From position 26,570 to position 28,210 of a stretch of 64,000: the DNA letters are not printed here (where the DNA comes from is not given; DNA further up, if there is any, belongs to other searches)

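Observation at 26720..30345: Divergent Spt-like / unknown 446-aa / extended-SDR module: candidate sphingoid- or capnoid-lipid pathway with an uncharacterised acyltransferase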

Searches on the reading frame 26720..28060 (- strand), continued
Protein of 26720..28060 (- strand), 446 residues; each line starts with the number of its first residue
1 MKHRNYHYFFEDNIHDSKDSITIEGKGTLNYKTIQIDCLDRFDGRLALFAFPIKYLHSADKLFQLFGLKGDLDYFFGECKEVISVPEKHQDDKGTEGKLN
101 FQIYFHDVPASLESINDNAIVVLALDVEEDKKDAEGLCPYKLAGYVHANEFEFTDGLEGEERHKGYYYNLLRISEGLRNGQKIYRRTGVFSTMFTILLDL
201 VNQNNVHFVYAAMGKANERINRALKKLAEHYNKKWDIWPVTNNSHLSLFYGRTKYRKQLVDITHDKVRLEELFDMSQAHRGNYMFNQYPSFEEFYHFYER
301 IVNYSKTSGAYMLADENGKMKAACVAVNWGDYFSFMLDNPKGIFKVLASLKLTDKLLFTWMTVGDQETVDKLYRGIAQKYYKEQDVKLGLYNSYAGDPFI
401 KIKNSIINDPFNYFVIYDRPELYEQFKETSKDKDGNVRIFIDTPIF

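Call 43: search_protein_families(library=pfam, proteins=[P0080, P0084, P0079, P0051, P0053], max_evalue=1)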
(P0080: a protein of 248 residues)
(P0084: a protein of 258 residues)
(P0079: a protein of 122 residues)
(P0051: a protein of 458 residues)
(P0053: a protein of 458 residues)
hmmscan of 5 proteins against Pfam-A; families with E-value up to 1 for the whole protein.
P0080 (248 aa): 0 families

P0084 (258 aa): 6 families
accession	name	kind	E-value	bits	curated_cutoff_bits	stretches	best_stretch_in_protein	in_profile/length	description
PF13088.12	BNR_2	-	1.9e-10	41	31.4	1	84-225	140-273/277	BNR repeat-like domain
PF02012.26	BNR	-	6.4e-08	31.9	27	1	86-95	2-11/12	BNR/Asp-box repeat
PF13859.12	BNR_3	-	2.7e-06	27.4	27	1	70-195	141-266/308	BNR repeat-like domain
PF03174.19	CHB_HEX_C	-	0.12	12.8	23.6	0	192-206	36-50/76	Chitobiase/beta-hexosaminidase C-terminal domain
PF21471.3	Reelin_subrepeat-B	-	0.12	12.6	27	0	86-102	64-80/127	Reelin subrepeat B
PF13810.12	DUF4185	-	0.13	11.9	39.5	0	75-96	120-141/309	Domain of unknown function (DUF4185)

P0079 (122 aa): 3 families
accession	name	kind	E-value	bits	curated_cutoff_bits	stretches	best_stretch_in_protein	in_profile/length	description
PF07610.17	DUF1573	-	7.8e-05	23.1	26.1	1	51-81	1-31/98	Protein of unknown function (DUF1573)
PF05553.16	DUF761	-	0.045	13.8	22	1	105-119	13-27/36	Cotton fibre expressed protein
PF22544.2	HYDIN_VesB_CFA65-like_Ig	-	0.053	14.2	25.5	1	51-85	3-37/100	HYDIN/CFA65/VesB-like, Ig-like domain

P0051 (458 aa): 0 families

P0053 (458 aa): 1 family
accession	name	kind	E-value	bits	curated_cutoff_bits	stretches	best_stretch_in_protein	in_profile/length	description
PF25602.1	WDR47_COR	-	0.22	11.8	27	0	105-128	44-67/70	WDR47 cross-over region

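Call 48: search_protein_families(library=ncbifam, alignment_id=A1, max_evalue=10)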
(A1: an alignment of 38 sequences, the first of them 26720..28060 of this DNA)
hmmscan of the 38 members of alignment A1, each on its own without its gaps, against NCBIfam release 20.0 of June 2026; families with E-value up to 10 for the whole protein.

A. member 1, window:26720-28060:- (446 aa): 1 family
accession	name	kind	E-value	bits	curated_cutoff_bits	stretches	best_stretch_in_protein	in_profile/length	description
NF005115.0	PRK06547.1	equivalog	0.058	12.8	173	1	214-248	126-159/172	hypothetical protein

B. families by the number of members that match (of 38 scanned): 15 families
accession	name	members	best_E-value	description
NF005115.0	PRK06547.1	2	0.045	hypothetical protein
NF006907.0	PRK09400.1-2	2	0.049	preprotein translocase subunit SecE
NF008746.0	PRK11779.1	1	0.003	exodeoxyribonuclease I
TIGR04233.1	seadorna_VP8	1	0.0047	seadornavirus VP8 protein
NF004494.0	PRK05839.1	1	0.01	succinyldiaminopimelate transaminase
TIGR01909.1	C_GCAxxG_C_C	1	0.01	C-GCAxxG-C-C family (seleno)protein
NF045535.1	Sel_Asgard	1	0.015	putative selenocysteine system protein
NF033158.1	Myrrcad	1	0.019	MyrrCad domain-containing protein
NF047664.1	LIMLP_16025_fam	1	0.032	LIMLP_16025 family protein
NF009886.0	PRK13345.1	1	0.046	superantigen-like protein SSL9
TIGR01987.1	HI0074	1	0.06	HI0074 family nucleotidyltransferase substrate-binding subunit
NF049873.2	cytotoxin_MakE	1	0.093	alpha-pore-forming cytotoxin subunit MakE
NF041357.1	XopU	1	0.11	type III secretion system effector protein XopU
NF009956.0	PRK13422.1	1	0.15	F0F1 ATP synthase subunit gamma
TIGR01870.1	cas_TM1810_Csm2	1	0.3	type III-A CRISPR-associated protein Csm2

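Call 53: search_protein_families(library=pfam, proteins=[L080:8698-10473:-, L065:4027-5733:+, L080:2980-4593:+, L016:3956-5437:-, L016:2745-3929:-, L080:10518-11390:+, L080:4668-5783:+], max_evalue=0.001)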
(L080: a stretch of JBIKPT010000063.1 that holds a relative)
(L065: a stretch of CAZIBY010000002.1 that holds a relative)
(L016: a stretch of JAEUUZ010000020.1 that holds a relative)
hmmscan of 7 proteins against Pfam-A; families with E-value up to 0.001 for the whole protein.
L080:8698-10473:- (591 aa): 1 family
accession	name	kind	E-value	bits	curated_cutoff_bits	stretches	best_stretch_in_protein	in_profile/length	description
PF04734.18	Ceramidase_alk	-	2.8e-103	346.7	32.1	2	4-416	3-416/509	Neutral/alkaline non-lysosomal ceramidase, N-terminal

L065:4027-5733:+ (568 aa): 1 family
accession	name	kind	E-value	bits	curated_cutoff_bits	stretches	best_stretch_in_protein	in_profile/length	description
PF19510.5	DUF6044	-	6.9e-141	470.9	27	1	12-565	8-564/564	Protein of unknown function (DUF6044)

L080:2980-4593:+ (537 aa): 0 families

L016:3956-5437:- (493 aa): 2 families
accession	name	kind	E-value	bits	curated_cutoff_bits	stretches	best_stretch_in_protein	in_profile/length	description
PF00266.25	Aminotran_5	-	1.3e-41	143.3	21.5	1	32-441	2-370/371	Aminotransferase class-V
PF00155.27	Aminotran_1_2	-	0.00028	20.6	19.7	0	162-220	124-187/361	Aminotransferase class I and II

L016:2745-3929:- (394 aa): 2 families
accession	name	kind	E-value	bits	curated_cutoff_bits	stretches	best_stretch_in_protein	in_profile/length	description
PF13679.12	Methyltransf_32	-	1.2e-38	132.7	27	1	157-293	1-143/143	Methyltransferase domain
PF13847.12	Methyltransf_31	-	1e-08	35.4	27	1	182-300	5-128/145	Methyltransferase domain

L080:10518-11390:+ (290 aa): 1 family
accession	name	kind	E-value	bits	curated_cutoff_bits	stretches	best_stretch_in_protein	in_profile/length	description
PF01531.22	Glyco_transf_11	-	7.9e-35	121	23.9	1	3-275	34-283/298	Glycosyl transferase family 11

L080:4668-5783:+ (371 aa): 4 families
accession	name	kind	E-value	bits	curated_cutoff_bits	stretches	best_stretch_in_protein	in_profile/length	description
PF02481.21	DNA_processg_A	-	3.6e-73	245.7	29.6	1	75-281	2-210/212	DNA recombination-mediator protein A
PF17782.7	DprA_WH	-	7.1e-09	36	22.9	1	314-365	11-61/61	DprA winged helix domain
PF14520.12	HHH_5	-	5.5e-06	27.2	27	1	12-55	4-48/57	Helix-hairpin-helix domain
PF12826.13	HHH_2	-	1.7e-05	25.3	27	1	16-60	9-53/64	Helix-hairpin-helix motif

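Call 69: search_protein_families(library=ncbifam, proteins=[L053:3668-4663:-], max_evalue=0.001)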
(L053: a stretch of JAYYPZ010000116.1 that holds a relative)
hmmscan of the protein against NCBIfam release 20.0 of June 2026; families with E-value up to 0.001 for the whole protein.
L053:3668-4663:- (332 aa): 19 families
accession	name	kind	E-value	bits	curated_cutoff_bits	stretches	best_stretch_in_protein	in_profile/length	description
TIGR03466.1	HpnA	hypoth_equivalog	1.2e-25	90.1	367.65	1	8-331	4-326/327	hopanoid-associated sugar epimerase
TIGR04180.1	EDH_00030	hypoth_equivalog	1.2e-20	73.8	475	1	8-253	2-259/297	NAD-dependent 4,6-dehydratase LegB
NF042423.1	oxyalk_red_Shew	equivalog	7.3e-20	71.3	580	1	6-272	10-279/331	2-alkyl-3-oxoalkanoate reductase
TIGR01777.1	yfcH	hypoth_equivalog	1.5e-16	60.8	207.35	1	7-266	1-256/292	TIGR01777 family oxidoreductase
TIGR02197.1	heptose_epim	equivalog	3.5e-14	52.7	274.6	1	7-254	1-264/316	ADP-glyceromanno-heptose 6-epimerase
NF042422.1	oxyalk_red_OleD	equivalog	1.1e-13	51.3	580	1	6-269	2-269/329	2-alkyl-3-oxoalkanoate reductase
TIGR01179.1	galE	equivalog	1.9e-13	49.9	262.3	1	6-170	1-172/332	UDP-glucose 4-epimerase GalE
NF047837.1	UDPAcbARedWbcJ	equivalog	1.2e-12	47.4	500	1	58-229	36-193/372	UDP-2-acetamido-2,6-beta-L-arabino-hexul-4-ose reductase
TIGR01214.1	rmlD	equivalog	3.1e-12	46.2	224.05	1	6-290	1-264/285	dTDP-4-dehydrorhamnose reductase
TIGR01746.1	Thioester-redct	subfamily_domain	3.7e-12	46.2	213.35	1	48-245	69-276/371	thioester reductase domain-containing protein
TIGR01181.1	dTDP_gluc_dehyt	equivalog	2.6e-10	39.9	365.1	1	7-330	2-315/321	dTDP-glucose 4,6-dehydratase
TIGR01472.1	gmd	equivalog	5.5e-10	39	415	1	9-48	5-46/342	GDP-mannose 4,6-dehydratase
NF052578.1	StrlDmthSdmBMthl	equivalog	3e-09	37.1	600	1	9-150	5-148/328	sterol demethylase protein SdmB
NF050030.1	thlkprotThyD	equivalog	3.3e-09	36.3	400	1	6-265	2-264/305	thylakoid membrane protein ThyD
NF043036.1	ErythonDh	equivalog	7.3e-09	35.3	325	1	6-156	2-163/321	D-erythronate dehydrogenase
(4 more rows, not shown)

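Call 75: search_protein_families(library=pfam, proteins=[P0047, P0048, P0041, P0049, P0045, P0046, P0028, P0027, P0024, P0029], max_evalue=0.01)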
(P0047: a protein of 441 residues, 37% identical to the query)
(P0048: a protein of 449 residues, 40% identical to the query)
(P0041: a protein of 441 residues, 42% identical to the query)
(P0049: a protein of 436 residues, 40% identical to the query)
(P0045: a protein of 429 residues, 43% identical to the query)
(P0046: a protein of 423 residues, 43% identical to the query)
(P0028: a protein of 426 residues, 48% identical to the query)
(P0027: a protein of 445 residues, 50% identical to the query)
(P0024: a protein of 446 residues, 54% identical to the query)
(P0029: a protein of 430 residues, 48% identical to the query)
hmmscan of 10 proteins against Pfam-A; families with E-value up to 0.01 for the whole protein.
P0047 (441 aa): 0 families

P0048 (449 aa): 1 family
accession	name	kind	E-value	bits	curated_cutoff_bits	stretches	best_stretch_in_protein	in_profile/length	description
PF18332.7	XRN1_D1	-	0.00047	20.4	26.2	1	253-332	35-111/191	Exoribonuclease Xrn1 D1 domain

P0041 (441 aa): 0 families

P0049 (436 aa): 1 family
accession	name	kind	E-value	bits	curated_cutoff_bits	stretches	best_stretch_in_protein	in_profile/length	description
PF05903.20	Peptidase_C97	-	0.0046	17.2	29.2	1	185-219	30-64/151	PPPDE putative peptidase domain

P0045 (429 aa): 0 families

P0046 (423 aa): 0 families

P0028 (426 aa): 0 families

P0027 (445 aa): 1 family
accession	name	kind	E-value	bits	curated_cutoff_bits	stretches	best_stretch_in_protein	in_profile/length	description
PF13480.13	Acetyltransf_6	-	0.00028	21.5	22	1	254-335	18-99/143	Acetyltransferase (GNAT) domain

P0024 (446 aa): 0 families

P0029 (430 aa): 0 families

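Call 83: search_protein_families(library=pfam, proteins=[L031:7390-8352:+, L021:7387-8253:+, L053:7415-9199:+, L053:9217-10500:+, L021:3468-4379:+, L024:1854-3683:+, L028:3773-4594:+, L028:2856-3761:+, L028:1903-2775:+, L027:7461-8405:+], max_evalue=0.0001)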
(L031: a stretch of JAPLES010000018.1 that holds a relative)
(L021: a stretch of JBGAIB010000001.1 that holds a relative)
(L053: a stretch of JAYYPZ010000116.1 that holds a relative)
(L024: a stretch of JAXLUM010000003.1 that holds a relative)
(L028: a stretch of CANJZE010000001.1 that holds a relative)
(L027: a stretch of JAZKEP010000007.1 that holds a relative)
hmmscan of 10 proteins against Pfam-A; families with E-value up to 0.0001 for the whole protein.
L031:7390-8352:+ (320 aa): 0 families

L021:7387-8253:+ (288 aa): 0 families

L053:7415-9199:+ (594 aa): 6 families
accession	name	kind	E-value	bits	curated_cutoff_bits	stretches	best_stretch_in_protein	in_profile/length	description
PF00441.29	Acyl-CoA_dh_1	-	6.8e-31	107.9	22.4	1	251-416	1-147/150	Acyl-CoA dehydrogenase, C-terminal domain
PF02770.24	Acyl-CoA_dh_M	-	5.5e-26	91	33.3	1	146-239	2-97/97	Acyl-CoA dehydrogenase, middle domain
PF02771.21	Acyl-CoA_dh_N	-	9.4e-26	90.9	22.9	1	24-141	1-113/113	Acyl-CoA dehydrogenase, N-terminal domain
PF21263.2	Acyl-CoA-dh_C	-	5.8e-18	65.5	27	1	459-555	1-87/96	Acyl-CoA dehydrogenase, C-terminal domain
PF22924.1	ACOX_C_alpha1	-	2.8e-09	37.4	27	1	263-409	6-159/169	Acyl-CoA oxidase, C-alpha1 domain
PF08028.16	Acyl-CoA_dh_2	-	2.6e-05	24.9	22.7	1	269-407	4-133/134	Acyl-CoA dehydrogenase, C-terminal domain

L053:9217-10500:+ (427 aa): 3 families
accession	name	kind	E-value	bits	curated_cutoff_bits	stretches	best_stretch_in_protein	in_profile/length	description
PF00108.29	Thiolase_N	-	4.9e-62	210.1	26.4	1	4-276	1-259/260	Thiolase, N-terminal domain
PF02803.24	Thiolase_C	-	5.9e-38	129.7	27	1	285-424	2-123/123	Thiolase, C-terminal domain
PF00109.32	ketoacyl-synt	-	8e-05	22.8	20.8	0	78-126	164-213/252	Beta-ketoacyl synthase, N-terminal domain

L021:3468-4379:+ (303 aa): 2 families
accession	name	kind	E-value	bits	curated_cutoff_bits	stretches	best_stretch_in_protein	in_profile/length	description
PF19279.4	YegS_C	-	1e-23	84.2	27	1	147-298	5-154/158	YegS C-terminal NAD kinase beta sandwich-like domain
PF00781.29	DAGK_cat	-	6.5e-23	81.1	23.6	1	10-126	11-124/125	Diacylglycerol kinase catalytic domain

L024:1854-3683:+ (609 aa): 1 family
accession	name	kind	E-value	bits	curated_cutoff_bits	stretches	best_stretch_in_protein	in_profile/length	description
PF05960.17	DUF885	-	1.4e-180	602.9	32.4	1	54-598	1-532/532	Bacterial protein of unknown function (DUF885)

L028:3773-4594:+ (273 aa): 1 family
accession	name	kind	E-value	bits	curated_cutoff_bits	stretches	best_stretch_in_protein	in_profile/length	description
PF18935.5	DUF5683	-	2.7e-45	154.5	26.7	1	123-272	2-150/151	Family of unknown function (DUF5683)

L028:2856-3761:+ (301 aa): 5 families
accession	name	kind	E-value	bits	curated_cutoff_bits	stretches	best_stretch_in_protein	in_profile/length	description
PF17762.8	HTH_ParB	-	3.9e-35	120.5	22.6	1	135-234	1-100/102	ParB HTH domain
PF02195.25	ParB_N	-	8.2e-34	116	26.3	1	41-133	3-95/95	ParB N-terminal domain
PF23552.2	ParB_C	-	2e-09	37.2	23.8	1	255-299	5-49/50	ParB dimerisation domain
PF01381.28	HTH_3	-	6.7e-05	23.3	23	0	151-176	6-31/55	Helix-turn-helix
PF13412.12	HTH_24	-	8.6e-05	22.5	21.9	0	148-177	11-40/48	Winged helix-turn-helix DNA-binding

L028:1903-2775:+ (290 aa): 7 families
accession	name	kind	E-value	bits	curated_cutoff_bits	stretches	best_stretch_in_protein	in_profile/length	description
PF13614.12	AAA_31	-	3.2e-68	229.6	27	1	15-190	2-177/177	AAA domain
PF01656.29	CbiA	-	2.8e-24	85.9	25.4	1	17-240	1-124/125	CobQ/CobB/MinD/ParA nucleotide binding domain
PF06564.18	CBP_BcsQ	-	9.3e-10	38.9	21.3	1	15-258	2-230/234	Cellulose biosynthesis protein BcsQ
PF09140.17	MipZ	-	5.6e-09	36.1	20.7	1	16-173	2-142/262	ATPase MipZ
PF10609.15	ParA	-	2.8e-07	30.7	27.1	1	15-143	4-124/246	NUBPL iron-transfer P-loop NTPase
PF02374.21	ArsA_ATPase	-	7.3e-07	29.1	24.3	1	21-64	7-50/305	Anion-transporting ATPase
PF00142.24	Fer4_NifH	-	5.5e-05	23.2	25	0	23-87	8-75/271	4Fe-4S iron sulfur cluster binding proteins, NifH/frxC family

L027:7461-8405:+ (314 aa): 0 families

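Call 87: search_protein_families(library=ncbifam, proteins=[L043:8903-10201:+, L043:10214-11005:+, L043:8076-8906:+, L043:3904-5370:+, L021:3468-4379:+], max_evalue=1e-10)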
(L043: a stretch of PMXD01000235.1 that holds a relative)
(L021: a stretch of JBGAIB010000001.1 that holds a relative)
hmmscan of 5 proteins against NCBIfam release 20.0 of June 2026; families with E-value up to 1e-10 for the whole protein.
L043:8903-10201:+ (432 aa): 11 families
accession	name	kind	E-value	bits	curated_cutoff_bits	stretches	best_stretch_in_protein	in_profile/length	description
TIGR00858.1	bioF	equivalog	6.7e-88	294.9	426.45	1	64-418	11-362/365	8-amino-7-oxononanoate synthase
NF005394.0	PRK06939.1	equivalog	1.6e-84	284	460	1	42-427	14-394/397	glycine C-acetyltransferase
TIGR01825.1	gly_Cac_T_rel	subfamily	5.9e-83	278.7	535.4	1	42-426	6-381/385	BioF/Kbl family PLP-dependent acyltransferase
NF047599.1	SerpalmtaseBetaP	equivalog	6.5e-78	262.1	500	1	74-426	43-392/394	serine palmitoyltransferase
NF047600.1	SerpalmtaseCFB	equivalog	2.1e-75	253.8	640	1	43-428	17-393/395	serine palmitoyltransferase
TIGR01822.1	2am3keto_CoA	equivalog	5.1e-73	246.2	493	1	45-425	13-388/393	glycine C-acetyltransferase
NF047603.1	SerpalmtaseAlphaP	equivalog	5.8e-69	232.7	670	1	76-419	47-388/399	serine palmitoyltransferase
TIGR01821.1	5aminolev_synth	equivalog_domain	5.5e-62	209.9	338.55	1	45-427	16-397/402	5-aminolevulinate synthase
NF005526.0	PRK07179.1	equivalog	2.7e-54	184.3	428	1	74-430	54-402/407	alpha-hydroxyketone-type quorum-sensing autoinducer synthase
NF005697.0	PRK07505.1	subfamily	1.6e-49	168.7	342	1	69-425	43-400/405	hypothetical protein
NF004608.1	PRK05937.1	equivalog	1.6e-34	119.3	399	1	104-406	39-332/366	8-amino-7-oxononanoate synthase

L043:10214-11005:+ (263 aa): 188 families (the best 25 are shown)
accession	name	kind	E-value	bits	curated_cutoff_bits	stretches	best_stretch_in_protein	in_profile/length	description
NF005495.0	PRK07109.1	subfamily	2e-40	139.1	264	1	2-255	8-261/334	SDR family oxidoreductase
NF004825.0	PRK06181.1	equivalog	5.1e-38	130.9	215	1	2-247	6-253/268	SDR family oxidoreductase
NF006565.0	PRK09072.1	equivalog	1.9e-33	116.1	238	1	3-247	6-243/265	SDR family oxidoreductase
NF005075.0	PRK06500.1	equivalog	1.2e-32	113.2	336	1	2-189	6-189/249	SDR family oxidoreductase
NF005806.0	PRK07666.1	equivalog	1.4e-32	112.9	286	1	2-229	7-229/239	3-ketoacyl-ACP reductase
NF005594.0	PRK07326.1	equivalog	3.1e-32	112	271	1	2-199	6-202/237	SDR family oxidoreductase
NF005437.0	PRK07024.1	equivalog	4e-32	111.6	266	1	3-256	5-249/259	SDR family oxidoreductase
NF004196.0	PRK05650.1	equivalog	8.3e-32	110.3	297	1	2-251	2-254/272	SDR family oxidoreductase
NF004526.0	PRK05872.1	subfamily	1.7e-31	109.5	276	1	3-246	11-257/297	short-chain dehydrogenase/reductase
NF009466.0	PRK12826.1-2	subfamily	2.7e-31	108.9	222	1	1-217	2-222/248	3-oxoacyl-ACP reductase FabG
NF005488.0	PRK07097.1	equivalog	8.9e-31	106.9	369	1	3-189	11-198/266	gluconate 5-dehydrogenase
NF005372.1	PRK06914.1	subfamily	1e-30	106.9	320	1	1-206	1-208/279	SDR family oxidoreductase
TIGR01830.1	3oxo_ACP_reduc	equivalog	2.1e-30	106.2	297.75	1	5-217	1-215/239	3-oxoacyl-[acyl-carrier-protein] reductase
NF004198.0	PRK05653.1-3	equivalog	2.1e-30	106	296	1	2-212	7-218/248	3-oxoacyl-ACP reductase FabG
NF005681.0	PRK07478.1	subfamily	5.5e-30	104.6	267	1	2-197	6-206/254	SDR family oxidoreductase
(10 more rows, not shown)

L043:8076-8906:+ (276 aa): 67 families (the best 25 are shown)
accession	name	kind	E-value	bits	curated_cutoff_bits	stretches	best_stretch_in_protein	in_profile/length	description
NF005975.0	PRK08063.1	equivalog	9.1e-28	97.2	328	1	8-255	2-248/250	enoyl-[acyl-carrier-protein] reductase FabL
NF005559.1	PRK07231.1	subfamily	4.3e-25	88.6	215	1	8-253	2-247/249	glucose 1-dehydrogenase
NF009468.0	PRK12826.1-4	equivalog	3.2e-24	86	318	1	7-254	4-248/256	SDR family oxidoreductase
NF006267.0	PRK08416.1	equivalog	6e-23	81.8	369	1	8-255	6-259/260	enoyl-ACP reductase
NF004202.0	PRK05653.2-2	equivalog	6.5e-19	68.5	333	1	8-254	5-248/259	3-oxoacyl-ACP reductase FabG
NF009466.0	PRK12826.1-2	subfamily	2.1e-18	66.7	222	1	11-253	4-244/248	3-oxoacyl-ACP reductase FabG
NF052558.1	MBtsdlDhBudC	equivalog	3e-17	63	270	1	8-254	1-242/250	meso-2,3-butanediol dehydrogenase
NF006070.0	PRK08213.1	subfamily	3e-17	63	279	1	6-254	8-257/259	gluconate 5-dehydrogenase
NF009469.0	PRK12826.1-5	equivalog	4.2e-17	62.3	489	1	7-254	13-258/269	SDR family oxidoreductase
NF004746.0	PRK06077.1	equivalog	7.8e-17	61.5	320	1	7-255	3-247/252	3-ketoacyl-(acyl-carrier-protein) reductase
NF005893.0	PRK07856.1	equivalog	1e-16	61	255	1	6-252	5-240/255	SDR family oxidoreductase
NF009465.0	PRK12826.1-1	equivalog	1.9e-16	60.3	526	1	7-255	19-269/277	SDR family oxidoreductase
NF006493.1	PRK08936.1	subfamily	2.9e-16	59.5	420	1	6-256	3-253/261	glucose-1-dehydrogenase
NF005214.0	PRK06701.1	subfamily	3.4e-16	59.4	413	1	9-252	47-288/293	SDR family oxidoreductase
NF004198.0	PRK05653.1-3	equivalog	4.5e-16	59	296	1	9-253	6-246/248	3-oxoacyl-ACP reductase FabG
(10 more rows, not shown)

L043:3904-5370:+ (488 aa): 2 families
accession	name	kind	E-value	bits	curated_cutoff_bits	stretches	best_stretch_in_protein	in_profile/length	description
TIGR03459.1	crt_membr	equivalog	2.1e-17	63.1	439.4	1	74-274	71-269/470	alpha-(1->6)-mannopyranosyltransferase A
NF038066.1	MptB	equivalog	3.1e-12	45.7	40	1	94-234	151-295/553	polyprenol phosphomannose-dependent alpha 1,6 mannosyltransferase MptB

L021:3468-4379:+ (303 aa): 10 families
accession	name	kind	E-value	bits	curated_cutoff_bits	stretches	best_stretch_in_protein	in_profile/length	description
NF009874.0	PRK13337.1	equivalog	6e-38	130.5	385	1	2-299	2-290/305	diacylglycerol kinase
TIGR00147.1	TIGR00147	subfamily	2.3e-36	125.3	118.65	1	9-298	8-290/296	YegS/Rv2252/BmrU family lipid kinase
NF009602.0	PRK13054.1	equivalog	1.2e-35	123.1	284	1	2-298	4-288/301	lipid kinase YegS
NF009604.0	PRK13057.1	equivalog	5.9e-35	120.7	274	1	27-298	35-290/302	lipid kinase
NF009603.0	PRK13055.1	subfamily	6.3e-33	114.1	342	1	3-301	3-298/335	diacylglycerol kinase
TIGR03702.1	lip_kinase_YegS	equivalog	6.9e-33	114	387.45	1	5-298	3-284/295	lipid kinase YegS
NF009605.0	PRK13059.1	equivalog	6.9e-31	107.3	313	1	28-298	31-287/295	putative lipid kinase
NF002033.0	PRK00861.1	subfamily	5.5e-23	81.1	293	1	4-300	13-302/328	putative lipid kinase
NF008882.0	PRK11914.1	equivalog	8.5e-23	81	302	1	31-299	41-299/306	diacylglycerol kinase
NF009025.0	PRK12361.1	equivalog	8.9e-18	63.8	505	1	16-298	258-535/546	hypothetical protein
